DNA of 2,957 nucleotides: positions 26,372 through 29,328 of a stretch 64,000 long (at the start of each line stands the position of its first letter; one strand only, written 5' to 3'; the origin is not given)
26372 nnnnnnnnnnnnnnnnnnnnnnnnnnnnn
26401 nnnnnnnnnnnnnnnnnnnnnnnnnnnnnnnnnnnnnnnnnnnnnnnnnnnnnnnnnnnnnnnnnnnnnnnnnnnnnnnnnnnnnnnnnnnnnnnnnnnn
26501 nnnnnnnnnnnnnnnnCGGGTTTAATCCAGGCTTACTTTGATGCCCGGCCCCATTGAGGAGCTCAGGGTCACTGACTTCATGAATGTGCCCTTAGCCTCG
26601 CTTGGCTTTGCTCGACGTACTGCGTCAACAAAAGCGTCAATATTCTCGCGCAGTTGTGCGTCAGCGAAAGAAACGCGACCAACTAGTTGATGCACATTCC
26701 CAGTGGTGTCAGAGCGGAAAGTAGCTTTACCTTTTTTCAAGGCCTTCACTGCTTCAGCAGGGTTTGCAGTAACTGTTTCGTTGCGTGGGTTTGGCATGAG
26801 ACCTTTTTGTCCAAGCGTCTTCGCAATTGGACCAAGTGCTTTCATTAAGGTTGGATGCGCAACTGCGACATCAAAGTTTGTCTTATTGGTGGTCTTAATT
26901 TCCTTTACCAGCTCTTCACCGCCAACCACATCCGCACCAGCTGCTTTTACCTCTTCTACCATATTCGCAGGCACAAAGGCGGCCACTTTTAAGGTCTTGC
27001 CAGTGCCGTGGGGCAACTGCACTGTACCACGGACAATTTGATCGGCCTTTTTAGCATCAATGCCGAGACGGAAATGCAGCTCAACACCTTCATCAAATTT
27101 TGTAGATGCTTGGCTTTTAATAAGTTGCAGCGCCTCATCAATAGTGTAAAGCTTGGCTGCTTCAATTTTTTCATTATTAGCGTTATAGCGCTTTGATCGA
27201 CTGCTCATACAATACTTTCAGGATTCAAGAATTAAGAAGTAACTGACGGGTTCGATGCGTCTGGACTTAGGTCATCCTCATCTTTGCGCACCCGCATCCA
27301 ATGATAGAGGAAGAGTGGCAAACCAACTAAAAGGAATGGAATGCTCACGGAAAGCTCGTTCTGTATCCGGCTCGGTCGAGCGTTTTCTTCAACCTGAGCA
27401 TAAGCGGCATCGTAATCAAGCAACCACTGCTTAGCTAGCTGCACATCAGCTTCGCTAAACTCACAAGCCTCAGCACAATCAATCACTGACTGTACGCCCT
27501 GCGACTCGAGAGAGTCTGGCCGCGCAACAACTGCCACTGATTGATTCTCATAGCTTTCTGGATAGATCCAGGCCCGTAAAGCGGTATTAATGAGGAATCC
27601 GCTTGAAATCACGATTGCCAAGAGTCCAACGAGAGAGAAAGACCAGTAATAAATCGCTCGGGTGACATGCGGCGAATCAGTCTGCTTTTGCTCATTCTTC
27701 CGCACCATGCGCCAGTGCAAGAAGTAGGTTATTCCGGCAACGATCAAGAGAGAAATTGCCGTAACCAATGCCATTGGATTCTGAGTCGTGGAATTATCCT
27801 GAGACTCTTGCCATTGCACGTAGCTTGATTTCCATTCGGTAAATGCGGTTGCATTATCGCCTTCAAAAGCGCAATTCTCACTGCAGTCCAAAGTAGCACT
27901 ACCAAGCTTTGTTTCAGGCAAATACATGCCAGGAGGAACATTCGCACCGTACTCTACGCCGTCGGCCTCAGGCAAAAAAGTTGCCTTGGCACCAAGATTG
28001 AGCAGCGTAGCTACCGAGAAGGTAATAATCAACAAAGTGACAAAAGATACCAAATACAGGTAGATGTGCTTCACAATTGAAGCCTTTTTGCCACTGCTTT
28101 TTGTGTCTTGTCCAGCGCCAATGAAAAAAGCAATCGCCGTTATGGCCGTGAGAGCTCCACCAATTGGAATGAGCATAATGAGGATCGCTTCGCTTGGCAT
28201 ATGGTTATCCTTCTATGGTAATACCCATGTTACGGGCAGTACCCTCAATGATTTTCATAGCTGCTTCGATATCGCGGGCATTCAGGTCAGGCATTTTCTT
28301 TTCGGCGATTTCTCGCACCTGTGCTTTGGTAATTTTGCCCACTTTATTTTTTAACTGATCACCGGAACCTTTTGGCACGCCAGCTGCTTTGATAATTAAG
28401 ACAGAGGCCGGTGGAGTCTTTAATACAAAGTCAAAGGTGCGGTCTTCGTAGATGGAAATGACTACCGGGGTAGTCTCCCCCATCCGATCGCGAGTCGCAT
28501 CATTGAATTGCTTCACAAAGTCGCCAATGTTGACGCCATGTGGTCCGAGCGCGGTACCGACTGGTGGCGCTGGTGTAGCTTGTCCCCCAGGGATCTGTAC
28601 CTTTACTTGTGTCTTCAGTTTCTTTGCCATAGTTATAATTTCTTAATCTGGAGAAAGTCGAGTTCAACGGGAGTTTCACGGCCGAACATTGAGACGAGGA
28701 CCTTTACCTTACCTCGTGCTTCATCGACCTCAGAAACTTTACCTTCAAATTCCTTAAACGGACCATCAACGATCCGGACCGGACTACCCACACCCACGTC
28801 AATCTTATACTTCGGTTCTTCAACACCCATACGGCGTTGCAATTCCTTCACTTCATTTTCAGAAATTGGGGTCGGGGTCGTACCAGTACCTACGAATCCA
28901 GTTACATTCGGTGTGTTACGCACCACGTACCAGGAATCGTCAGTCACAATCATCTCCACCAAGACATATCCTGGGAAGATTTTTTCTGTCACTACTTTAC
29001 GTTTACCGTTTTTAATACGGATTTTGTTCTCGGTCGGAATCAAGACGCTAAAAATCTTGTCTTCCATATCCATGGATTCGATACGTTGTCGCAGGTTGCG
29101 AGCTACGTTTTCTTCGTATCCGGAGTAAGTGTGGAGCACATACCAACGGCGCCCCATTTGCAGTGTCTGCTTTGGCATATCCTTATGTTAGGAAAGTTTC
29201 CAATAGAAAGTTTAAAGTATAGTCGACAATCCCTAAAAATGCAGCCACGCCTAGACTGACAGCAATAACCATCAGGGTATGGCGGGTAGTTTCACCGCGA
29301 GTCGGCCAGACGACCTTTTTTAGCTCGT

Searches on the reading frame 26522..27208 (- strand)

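Call 49: search_protein_families(library=pfam, proteins=[window:26522-27208:-], max_evalue=0.001)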
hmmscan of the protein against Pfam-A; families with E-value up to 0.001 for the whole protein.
window:26522-27208:- (228 aa): 1 family
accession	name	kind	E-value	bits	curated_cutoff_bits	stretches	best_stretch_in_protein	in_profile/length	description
PF00687.26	Ribosomal_L1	-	2.5e-56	190.8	32.2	1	31-221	2-198/198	Ribosomal protein L1p/L10e family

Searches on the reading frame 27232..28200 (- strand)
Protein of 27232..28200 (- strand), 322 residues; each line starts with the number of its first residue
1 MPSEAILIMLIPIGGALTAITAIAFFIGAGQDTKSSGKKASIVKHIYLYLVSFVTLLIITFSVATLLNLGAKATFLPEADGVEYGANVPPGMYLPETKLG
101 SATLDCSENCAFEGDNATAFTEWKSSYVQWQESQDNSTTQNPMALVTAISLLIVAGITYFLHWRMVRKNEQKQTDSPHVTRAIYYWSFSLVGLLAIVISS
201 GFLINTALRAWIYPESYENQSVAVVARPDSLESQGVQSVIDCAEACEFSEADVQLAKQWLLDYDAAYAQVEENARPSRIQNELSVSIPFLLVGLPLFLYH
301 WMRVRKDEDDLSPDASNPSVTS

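Call 49: search_protein_families(library=pfam, proteins=[window:27232-28200:-], max_evalue=0.001)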
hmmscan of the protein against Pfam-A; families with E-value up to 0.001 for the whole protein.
window:27232-28200:- (322 aa): 1 family
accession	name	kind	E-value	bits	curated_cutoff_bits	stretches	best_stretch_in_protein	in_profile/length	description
PF18920.5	DUF5671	-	1.1e-16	61.3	28.4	1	143-214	42-112/132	Domain of unknown function (DUF5671)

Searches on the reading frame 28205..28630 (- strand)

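Call 49: search_protein_families(library=pfam, proteins=[window:28205-28630:-], max_evalue=0.001)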
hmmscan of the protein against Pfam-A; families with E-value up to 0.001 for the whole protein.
window:28205-28630:- (141 aa): 2 families
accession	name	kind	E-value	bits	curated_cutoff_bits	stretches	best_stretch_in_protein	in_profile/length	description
PF00298.24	Ribosomal_L11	-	1.6e-30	105.8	21.4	1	71-139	1-69/69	Ribosomal protein L11, RNA binding domain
PF03946.19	Ribosomal_L11_N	-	8.6e-26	89.9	32.9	1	9-66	1-58/58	Ribosomal protein L11, N-terminal domain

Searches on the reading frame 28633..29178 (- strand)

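Call 49: search_protein_families(library=pfam, proteins=[window:28633-29178:-], max_evalue=0.001)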
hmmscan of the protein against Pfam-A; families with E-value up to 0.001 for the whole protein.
window:28633-29178:- (181 aa): 3 families
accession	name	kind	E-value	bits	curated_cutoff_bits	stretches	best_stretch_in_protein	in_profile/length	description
PF02357.24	NusG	-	2.9e-32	111.5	22.2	1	11-113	2-92/93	Transcription termination factor nusG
PF00467.35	KOW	-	5.7e-06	26.4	22.3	1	134-160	5-29/32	KOW motif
PF03439.18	Spt5-NGN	-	0.00083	19.7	22.4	0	13-96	3-71/84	Early transcription elongation factor of RNA pol II, NGN section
